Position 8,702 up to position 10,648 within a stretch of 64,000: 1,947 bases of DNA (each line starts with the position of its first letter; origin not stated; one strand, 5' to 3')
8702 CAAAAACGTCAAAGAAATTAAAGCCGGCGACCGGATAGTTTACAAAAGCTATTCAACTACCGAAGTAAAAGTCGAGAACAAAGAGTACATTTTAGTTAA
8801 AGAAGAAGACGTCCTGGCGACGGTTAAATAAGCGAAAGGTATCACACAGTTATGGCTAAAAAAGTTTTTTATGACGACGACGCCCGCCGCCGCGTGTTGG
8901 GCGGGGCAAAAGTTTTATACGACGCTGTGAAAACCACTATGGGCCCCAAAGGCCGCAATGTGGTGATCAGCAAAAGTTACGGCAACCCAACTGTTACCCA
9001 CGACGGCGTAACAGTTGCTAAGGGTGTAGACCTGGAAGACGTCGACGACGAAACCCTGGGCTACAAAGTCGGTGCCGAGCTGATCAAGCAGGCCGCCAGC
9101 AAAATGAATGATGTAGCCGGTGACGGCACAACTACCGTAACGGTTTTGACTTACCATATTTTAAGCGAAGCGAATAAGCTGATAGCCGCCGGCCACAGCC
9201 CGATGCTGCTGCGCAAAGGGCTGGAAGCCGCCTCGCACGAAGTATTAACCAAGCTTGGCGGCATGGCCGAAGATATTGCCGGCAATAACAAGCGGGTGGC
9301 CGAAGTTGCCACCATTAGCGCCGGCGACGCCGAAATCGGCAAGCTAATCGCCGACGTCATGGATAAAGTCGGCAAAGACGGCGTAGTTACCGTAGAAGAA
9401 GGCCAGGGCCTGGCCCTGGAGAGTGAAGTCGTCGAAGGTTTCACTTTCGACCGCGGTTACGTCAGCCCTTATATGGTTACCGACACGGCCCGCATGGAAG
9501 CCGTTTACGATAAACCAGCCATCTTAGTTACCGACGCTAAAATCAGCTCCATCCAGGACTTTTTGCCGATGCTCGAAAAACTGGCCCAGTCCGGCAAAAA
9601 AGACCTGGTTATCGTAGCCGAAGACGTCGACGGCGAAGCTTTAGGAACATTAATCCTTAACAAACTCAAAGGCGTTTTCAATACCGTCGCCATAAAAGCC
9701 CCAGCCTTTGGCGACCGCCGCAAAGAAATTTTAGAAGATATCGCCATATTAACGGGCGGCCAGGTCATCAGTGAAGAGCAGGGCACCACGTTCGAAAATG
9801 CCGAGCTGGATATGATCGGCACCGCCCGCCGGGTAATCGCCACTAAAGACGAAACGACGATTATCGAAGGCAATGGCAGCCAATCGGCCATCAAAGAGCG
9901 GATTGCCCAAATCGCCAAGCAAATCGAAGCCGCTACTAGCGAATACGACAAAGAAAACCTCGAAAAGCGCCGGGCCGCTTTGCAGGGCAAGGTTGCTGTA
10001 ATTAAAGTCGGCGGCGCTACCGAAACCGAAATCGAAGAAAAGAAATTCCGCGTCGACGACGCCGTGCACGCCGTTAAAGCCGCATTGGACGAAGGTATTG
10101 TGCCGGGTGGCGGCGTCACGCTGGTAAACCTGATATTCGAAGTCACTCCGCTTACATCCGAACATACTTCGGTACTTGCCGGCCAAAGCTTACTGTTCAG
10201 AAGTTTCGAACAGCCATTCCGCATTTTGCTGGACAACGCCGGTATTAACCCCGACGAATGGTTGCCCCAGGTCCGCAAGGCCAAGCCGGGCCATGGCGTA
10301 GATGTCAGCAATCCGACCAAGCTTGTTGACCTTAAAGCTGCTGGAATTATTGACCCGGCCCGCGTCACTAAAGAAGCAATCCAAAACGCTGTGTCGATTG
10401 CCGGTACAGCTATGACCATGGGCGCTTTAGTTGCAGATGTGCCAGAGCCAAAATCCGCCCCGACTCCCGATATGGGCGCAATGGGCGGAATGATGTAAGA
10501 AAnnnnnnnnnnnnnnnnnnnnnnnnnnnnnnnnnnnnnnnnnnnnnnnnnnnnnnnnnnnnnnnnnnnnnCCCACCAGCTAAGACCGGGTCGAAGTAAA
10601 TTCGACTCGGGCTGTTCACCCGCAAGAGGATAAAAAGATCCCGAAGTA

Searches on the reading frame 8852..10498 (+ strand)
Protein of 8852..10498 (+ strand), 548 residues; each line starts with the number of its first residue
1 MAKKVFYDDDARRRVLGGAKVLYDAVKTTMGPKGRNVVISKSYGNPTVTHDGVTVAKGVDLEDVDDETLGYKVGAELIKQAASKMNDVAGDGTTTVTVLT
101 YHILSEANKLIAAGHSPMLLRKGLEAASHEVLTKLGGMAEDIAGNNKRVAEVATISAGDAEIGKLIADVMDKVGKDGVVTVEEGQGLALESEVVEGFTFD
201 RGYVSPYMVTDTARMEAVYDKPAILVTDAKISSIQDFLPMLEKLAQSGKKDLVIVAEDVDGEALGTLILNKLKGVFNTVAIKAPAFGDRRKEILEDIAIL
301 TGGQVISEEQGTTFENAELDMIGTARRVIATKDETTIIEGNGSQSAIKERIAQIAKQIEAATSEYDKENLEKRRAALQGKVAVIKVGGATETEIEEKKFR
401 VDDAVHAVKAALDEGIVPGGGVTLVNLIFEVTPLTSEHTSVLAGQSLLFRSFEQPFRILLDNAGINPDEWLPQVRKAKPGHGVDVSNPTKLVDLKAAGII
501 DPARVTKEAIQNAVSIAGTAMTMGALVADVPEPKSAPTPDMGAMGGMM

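Call 52: search_protein_families(library=pfam, proteins=[window:8852-10498:+], max_evalue=0.001)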
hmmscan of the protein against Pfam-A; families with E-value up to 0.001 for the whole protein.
window:8852-10498:+ (548 aa): 1 family
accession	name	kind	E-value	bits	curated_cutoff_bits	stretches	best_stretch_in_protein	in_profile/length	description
PF00118.29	Cpn60_TCP1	-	2.7e-69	234.6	34.3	1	22-528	1-487/490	TCP-1/cpn60 chaperonin family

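Call 53: find_homologous_proteins(query=window:8852-10495:+, max_evalue=1e-50)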
Query window:8852-10495:+ (548 aa): 8000 proteins with E <= 1e-50 among 8000 candidates; the best 120 are listed.
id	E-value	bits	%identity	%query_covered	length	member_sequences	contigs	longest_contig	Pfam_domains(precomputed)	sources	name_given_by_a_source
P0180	0.0e+0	1167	100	100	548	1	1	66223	PF00118.30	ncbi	-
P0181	1.1e-293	993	83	99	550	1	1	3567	PF00118.30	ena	-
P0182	8.6e-293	990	86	99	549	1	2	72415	PF00118.30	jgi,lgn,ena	-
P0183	1.2e-292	989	84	99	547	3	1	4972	PF00118.30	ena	-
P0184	1.2e-292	989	84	100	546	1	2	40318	PF00118.30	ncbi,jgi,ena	-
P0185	3.1e-291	985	84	99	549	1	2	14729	PF00118.30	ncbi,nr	ncbi:MAG TPA: chaperonin GroEL [Patescibacteria group bacterium]|nr:chaperonin GroEL [Patescibacteri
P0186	8.4e-291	983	84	97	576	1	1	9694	PF00118.30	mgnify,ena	mgnify:CR=1 FL=1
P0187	1.9e-290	982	84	99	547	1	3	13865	PF00118.30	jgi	jgi:chaperonin GroEL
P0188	2.3e-290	982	84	99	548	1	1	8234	PF00118.30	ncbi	-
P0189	6.5e-290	980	83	99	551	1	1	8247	PF00118.30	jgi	jgi:chaperonin GroEL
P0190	7.7e-290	980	83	99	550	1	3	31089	PF00118.30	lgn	-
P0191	1.4e-289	979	83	99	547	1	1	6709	PF00118.30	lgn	-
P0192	2.5e-289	978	83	100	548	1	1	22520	PF00118.30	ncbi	-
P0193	4.0e-289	978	83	99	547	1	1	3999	PF00118.30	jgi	-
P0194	4.9e-289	977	83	99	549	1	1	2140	PF00118.30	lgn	-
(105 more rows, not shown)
